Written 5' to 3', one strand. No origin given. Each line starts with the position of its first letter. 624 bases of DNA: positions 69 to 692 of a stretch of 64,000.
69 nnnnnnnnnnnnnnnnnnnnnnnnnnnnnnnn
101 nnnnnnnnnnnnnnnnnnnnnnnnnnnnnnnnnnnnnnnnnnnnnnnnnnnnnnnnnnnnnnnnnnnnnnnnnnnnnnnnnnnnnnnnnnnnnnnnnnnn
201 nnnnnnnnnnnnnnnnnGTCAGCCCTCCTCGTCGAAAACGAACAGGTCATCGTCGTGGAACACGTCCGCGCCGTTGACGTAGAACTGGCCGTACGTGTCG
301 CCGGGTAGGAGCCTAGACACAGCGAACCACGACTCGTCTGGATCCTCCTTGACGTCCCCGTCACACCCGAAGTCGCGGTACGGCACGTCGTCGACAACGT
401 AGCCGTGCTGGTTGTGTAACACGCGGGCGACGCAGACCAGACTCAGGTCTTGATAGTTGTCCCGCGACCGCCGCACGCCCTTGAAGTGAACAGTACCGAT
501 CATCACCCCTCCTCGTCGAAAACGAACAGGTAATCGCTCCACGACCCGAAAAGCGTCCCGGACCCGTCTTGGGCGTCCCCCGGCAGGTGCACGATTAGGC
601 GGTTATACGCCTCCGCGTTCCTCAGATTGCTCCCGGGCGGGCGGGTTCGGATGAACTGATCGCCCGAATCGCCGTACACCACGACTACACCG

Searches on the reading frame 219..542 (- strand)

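Call 36: search_protein_families(library=pfam, alignment_id=A2, max_evalue=0.001)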
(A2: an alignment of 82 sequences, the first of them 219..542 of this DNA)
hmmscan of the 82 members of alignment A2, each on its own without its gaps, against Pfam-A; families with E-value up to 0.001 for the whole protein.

A. member 1, window:219-542:- (107 aa): 0 families

B. families by the number of members that match (of 82 scanned): 4 families
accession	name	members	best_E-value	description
PF04446.17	Thg1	1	2.2e-30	tRNAHis guanylyltransferase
PF11154.13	DUF2934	1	3.4e-05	Protein of unknown function (DUF2934)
PF04957.18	RMF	1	8e-05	Ribosome modulation factor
PF00149.33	Metallophos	1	0.00031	Calcineurin-like phosphoesterase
